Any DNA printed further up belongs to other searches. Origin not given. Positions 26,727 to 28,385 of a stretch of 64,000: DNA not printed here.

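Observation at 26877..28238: Highly divergent beta-tubulin paralog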

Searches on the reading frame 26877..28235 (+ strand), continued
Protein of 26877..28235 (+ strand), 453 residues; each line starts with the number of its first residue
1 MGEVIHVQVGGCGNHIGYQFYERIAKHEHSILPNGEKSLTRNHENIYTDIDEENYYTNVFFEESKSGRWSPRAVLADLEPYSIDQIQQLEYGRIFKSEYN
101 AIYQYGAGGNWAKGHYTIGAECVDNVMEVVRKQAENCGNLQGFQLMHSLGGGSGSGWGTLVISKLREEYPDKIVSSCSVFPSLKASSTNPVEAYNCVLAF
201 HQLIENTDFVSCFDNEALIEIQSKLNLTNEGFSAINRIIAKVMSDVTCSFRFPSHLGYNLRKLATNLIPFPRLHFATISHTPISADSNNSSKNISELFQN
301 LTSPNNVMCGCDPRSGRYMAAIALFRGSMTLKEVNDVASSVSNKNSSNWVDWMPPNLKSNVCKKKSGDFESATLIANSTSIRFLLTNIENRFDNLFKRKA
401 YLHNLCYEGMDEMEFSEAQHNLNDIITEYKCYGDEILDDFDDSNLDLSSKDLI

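Call 37: list_cluster_members(proteins=[P0147, P0150, P0152, P0154, P0161, P0164, P0159, P0122, P0139, P0151])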
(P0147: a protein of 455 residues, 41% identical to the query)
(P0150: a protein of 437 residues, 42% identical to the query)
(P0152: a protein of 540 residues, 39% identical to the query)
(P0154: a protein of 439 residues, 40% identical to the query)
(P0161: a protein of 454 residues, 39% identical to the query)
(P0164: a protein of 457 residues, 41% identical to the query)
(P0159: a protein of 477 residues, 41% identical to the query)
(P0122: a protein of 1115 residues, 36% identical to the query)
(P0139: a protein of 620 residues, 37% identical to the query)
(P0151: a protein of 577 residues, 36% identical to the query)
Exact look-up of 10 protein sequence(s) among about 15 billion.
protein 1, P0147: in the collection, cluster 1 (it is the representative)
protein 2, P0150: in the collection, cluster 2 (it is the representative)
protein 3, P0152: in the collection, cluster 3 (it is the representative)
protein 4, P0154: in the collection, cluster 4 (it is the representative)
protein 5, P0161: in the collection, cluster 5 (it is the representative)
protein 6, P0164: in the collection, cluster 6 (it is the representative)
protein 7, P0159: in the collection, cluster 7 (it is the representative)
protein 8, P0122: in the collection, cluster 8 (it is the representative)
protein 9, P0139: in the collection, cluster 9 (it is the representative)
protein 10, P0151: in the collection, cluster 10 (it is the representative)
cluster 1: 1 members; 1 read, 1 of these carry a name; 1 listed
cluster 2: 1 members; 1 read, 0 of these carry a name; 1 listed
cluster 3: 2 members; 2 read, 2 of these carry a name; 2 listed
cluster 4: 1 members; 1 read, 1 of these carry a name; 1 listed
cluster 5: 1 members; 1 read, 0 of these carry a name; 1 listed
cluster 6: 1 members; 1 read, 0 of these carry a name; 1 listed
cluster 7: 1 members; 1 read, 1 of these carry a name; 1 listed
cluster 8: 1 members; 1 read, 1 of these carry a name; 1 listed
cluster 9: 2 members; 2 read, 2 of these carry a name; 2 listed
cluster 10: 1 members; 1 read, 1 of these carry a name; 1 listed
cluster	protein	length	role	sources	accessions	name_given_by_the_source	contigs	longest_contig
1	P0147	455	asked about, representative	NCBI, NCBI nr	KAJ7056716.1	beta-tubulin 2 [Mycena amicta]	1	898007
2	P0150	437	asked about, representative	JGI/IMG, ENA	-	-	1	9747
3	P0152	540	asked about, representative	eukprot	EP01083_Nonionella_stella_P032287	88367_1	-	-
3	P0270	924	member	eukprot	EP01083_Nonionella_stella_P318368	1163313_1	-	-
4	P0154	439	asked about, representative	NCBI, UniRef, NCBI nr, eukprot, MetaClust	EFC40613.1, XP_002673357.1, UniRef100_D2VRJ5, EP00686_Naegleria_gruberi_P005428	beta-tubulin [Naegleria gruberi] | Beta-tubulin n=1 Tax=Naegleria gruberi TaxID=5762 RepID=D2VRJ5_NAEGR | XP_002673357.1 beta-tubulin [Naegleria gruberi]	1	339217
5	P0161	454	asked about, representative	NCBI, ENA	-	-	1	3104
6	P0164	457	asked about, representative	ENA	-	-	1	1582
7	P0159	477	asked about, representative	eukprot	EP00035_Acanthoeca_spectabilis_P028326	m.470126 g.470126 ORF g.470126 m.470126 type:complete len:478 (-) ...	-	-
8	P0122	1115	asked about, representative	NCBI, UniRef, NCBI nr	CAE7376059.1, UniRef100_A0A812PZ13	unnamed protein product [Symbiodinium natans] | Tubulin alpha chain n=1 Tax=Symbiodinium natans TaxID=878477 RepID=A0A812PZ13_9DINO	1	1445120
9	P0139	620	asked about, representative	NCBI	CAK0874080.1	unnamed protein product, partial [Prorocentrum cordatum]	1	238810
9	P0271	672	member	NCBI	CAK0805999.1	unnamed protein product, partial [Prorocentrum cordatum]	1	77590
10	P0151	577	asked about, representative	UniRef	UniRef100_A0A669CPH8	Tubulin alpha 4a n=1 Tax=Oreochromis niloticus TaxID=8128 RepID=A0A669CPH8_ORENI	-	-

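Call 41: find_encoding_contigs(protein=P0001, flank=5000, max_places=4)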
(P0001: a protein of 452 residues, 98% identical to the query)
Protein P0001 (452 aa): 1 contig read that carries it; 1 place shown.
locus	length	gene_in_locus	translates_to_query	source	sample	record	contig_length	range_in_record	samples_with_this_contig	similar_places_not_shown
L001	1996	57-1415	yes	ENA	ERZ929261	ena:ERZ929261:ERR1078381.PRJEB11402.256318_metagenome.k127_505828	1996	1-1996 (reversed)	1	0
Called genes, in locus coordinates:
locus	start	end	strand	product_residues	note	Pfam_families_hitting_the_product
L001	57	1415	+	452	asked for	PF00091:Tubulin, PF03953:Tubulin_C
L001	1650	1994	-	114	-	?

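Call 52: find_encoding_contigs(protein=window:26877-28235:+, flank=10000, max_places=3)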
Protein window:26877-28235:+ (453 aa): no gene with exactly this product is on record in the collection.

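Call 55: list_cluster_members(proteins=[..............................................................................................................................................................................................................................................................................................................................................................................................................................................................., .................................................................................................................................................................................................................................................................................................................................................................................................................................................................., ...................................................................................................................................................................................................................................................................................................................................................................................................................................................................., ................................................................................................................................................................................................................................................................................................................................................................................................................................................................, P0167, P0174, P0181, P0191, P0219, P0262])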
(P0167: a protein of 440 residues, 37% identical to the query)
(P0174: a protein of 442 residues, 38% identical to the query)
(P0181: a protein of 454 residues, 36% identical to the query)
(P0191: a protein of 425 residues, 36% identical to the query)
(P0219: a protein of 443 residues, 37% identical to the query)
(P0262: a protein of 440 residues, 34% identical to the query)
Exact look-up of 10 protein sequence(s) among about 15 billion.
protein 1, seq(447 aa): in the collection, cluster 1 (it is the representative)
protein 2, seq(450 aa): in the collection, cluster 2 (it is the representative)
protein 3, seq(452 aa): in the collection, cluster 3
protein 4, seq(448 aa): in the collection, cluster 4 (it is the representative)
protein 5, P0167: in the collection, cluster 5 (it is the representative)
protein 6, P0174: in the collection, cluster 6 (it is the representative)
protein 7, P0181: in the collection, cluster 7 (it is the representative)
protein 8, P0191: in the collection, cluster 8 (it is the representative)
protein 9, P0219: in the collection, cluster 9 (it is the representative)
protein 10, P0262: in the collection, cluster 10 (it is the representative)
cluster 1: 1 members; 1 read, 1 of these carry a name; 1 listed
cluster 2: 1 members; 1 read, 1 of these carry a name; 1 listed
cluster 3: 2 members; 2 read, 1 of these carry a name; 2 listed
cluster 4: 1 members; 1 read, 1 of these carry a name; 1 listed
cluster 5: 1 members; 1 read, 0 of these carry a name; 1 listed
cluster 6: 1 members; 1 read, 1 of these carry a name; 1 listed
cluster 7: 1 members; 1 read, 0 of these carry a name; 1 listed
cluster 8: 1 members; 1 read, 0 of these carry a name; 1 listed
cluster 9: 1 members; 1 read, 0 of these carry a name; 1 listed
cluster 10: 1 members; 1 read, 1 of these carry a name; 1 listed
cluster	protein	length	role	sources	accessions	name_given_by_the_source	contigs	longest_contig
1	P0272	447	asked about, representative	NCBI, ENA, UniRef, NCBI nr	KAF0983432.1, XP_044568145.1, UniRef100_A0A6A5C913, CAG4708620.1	hypothetical protein FDP41_010497 [Naegleria fowleri] | Tubulin beta chain n=1 Tax=Naegleria fowleri TaxID=5763 RepID=A0A6A5C913_NAEFO | uncharacterized protein FDP41_010497 [Naegleria fowleri]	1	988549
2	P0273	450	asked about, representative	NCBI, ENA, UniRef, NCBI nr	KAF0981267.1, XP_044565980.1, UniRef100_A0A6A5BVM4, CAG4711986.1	hypothetical protein FDP41_012527 [Naegleria fowleri] | Tubulin beta chain n=1 Tax=Naegleria fowleri TaxID=5763 RepID=A0A6A5BVM4_NAEFO | uncharacterized protein FDP41_012527 [Naegleria fowleri]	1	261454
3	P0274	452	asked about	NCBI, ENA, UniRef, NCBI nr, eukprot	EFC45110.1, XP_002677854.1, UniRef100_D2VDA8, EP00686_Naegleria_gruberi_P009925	beta tubulin [Naegleria gruberi] | Tubulin beta chain n=1 Tax=Naegleria gruberi TaxID=5762 RepID=D2VDA8_NAEGR | XP_002677854.1 beta tubulin [Naegleria gruberi]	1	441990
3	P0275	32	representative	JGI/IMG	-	-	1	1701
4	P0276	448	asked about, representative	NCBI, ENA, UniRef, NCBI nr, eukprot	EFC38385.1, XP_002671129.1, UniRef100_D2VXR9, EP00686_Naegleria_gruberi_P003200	beta-tubulin [Naegleria gruberi] | Tubulin beta chain n=1 Tax=Naegleria gruberi TaxID=5762 RepID=D2VXR9_NAEGR | XP_002671129.1 beta-tubulin [Naegleria gruberi]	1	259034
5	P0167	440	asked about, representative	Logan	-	-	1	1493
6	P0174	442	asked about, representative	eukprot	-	c14778_g1_i1.p1 GENE.c14778_g1_i1~~c14778_g1_i1.p1 ORF type:complete len:443 ...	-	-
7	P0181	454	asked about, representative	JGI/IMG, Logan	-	-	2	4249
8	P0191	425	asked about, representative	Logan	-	-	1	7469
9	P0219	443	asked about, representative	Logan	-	-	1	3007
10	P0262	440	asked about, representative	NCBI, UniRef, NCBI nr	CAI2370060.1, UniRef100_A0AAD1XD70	unnamed protein product [Moneuplotes crassus] | Tubulin/FtsZ GTPase domain-containing protein n=1 Tax=Euplotes crassus TaxID=5936 ...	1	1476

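Call 60: predict_structure(alignment_id=A1)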
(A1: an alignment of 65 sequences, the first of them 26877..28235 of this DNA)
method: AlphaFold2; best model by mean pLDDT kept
length: 453 residues; sequences in the alignment: 65
mean_pLDDT: 80.5   pTM: 0.84
mean pLDDT of the five models: 80.5, 75.8, 75.7, 70.2, 62.3
residues with pLDDT >= 90: 127; 70-90: 227; 50-70: 78; < 50: 21
segments of 3 or more residues with pLDDT < 50: 436-453
pLDDT, mean of each block of 10 residues (from residue 1): 90 93 89 88 64 88 91 92 91 94 73 73 93 94 89 75 93 89 63 80 88 88 81 87 84 59 60 87 62 80 84 82 87 88 85 82 73 90 88 70 60 75 90 60 40 40
secondary structure, 60 per line:
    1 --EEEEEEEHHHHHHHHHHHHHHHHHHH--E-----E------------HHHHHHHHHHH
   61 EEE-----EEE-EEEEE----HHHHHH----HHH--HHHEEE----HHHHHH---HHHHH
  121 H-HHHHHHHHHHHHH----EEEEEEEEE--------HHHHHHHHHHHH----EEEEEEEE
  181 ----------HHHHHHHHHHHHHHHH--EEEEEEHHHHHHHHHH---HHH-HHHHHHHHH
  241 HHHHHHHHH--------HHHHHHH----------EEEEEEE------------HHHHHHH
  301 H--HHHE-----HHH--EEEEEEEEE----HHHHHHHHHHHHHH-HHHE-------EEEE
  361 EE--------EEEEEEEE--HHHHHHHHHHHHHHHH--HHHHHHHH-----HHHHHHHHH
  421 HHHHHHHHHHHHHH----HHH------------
elements in order: E3-9 H10-28 H50-60 E61-63 E69-71 E73-77 H82-87 E100-102 H107-112 H116-121 H123-135 E140-148 H157-168 E173-180 H191-206 E209-214 H215-224 H232-249 H258-264 E275-281 H294-301 E318-326 H331-344 E357-362 E371-378 H381-396 H399-406 H412-434

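Call 64: fold_search(model_id=the predicted structure, library=pdb)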
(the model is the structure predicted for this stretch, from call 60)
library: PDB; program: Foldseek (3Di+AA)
matches with E <= 10: 1571; with E <= 0.001: 1122
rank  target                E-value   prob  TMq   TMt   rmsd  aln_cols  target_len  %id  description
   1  9e78_FL               7.5e-48  1.00  0.85  0.91   3.3       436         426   47  48-nm repeat of the Leishmania tarentolae doublet microtubule (released 2025-03-12)
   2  7ung_KD               1.4e-47  1.00  0.85  0.89   3.4       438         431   48  48-nm repeat of the human respiratory doublet microtubule (released 2022-10-05)
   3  7n32_p                3.0e-47  1.00  0.86  0.91   3.4       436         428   47  protofilaments of microtubule doublets bound to outer-arm dynein (released 2021-09-29)
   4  6u42_3                3.0e-47  1.00  0.86  0.89   3.4       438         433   49  Natively decorated ciliary doublet microtubule (released 2019-11-13)
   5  9r4y_B                4.0e-47  1.00  0.86  0.91   3.3       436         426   48  15 protofilament P. falciparum GMPCPP microtubule (released 2026-03-11)
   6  9e78_A                5.0e-47  1.00  0.86  0.90   3.3       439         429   48  48-nm repeat of the Leishmania tarentolae doublet microtubule (released 2025-03-12)
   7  9g0p_A                6.7e-47  1.00  0.85  0.90   3.4       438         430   48  Xenopus laevis undecorated microtubule - 14 protofilament, 3-start helix (released 2025-01-15)
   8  9bp6_B                7.1e-47  1.00  0.86  0.90   3.3       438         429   47  Structure of alpha1B and betaI/IVb microtubule bound to GMPCPP (released 2024-06-12)
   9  6u42_A5               7.5e-47  1.00  0.86  0.90   3.4       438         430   49  Natively decorated ciliary doublet microtubule (released 2019-11-13)
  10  8qla_B                8.4e-47  1.00  0.84  0.90   3.4       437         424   48  Ultrafast structural transitions in an azobenzene photoswitch at near-atomic resolution: 10 ns structure (released 2024-11-13)
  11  8v4l_B                9.9e-47  1.00  0.86  0.90   3.4       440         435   48  CCP5 in complex with microtubules class2 (released 2024-07-17)
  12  8v4k_B                1.2e-46  1.00  0.86  0.88   3.4       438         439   47  CCP5 in complex with microtubules class1 (released 2024-07-17)
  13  7ung_MD               1.5e-46  1.00  0.85  0.89   3.5       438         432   48  48-nm repeat of the human respiratory doublet microtubule (released 2022-10-05)
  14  4zol_D                2.0e-46  1.00  0.86  0.91   3.2       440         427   48  Crystal Structure of Tubulin-Stathmin-TTL-Tubulysin M Complex (released 2016-07-27)
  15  9r4x_B                2.1e-46  1.00  0.85  0.91   3.3       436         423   48  13 protofilament P. falciparum paclitaxel stabilised GDP microtubule (released 2026-03-11)
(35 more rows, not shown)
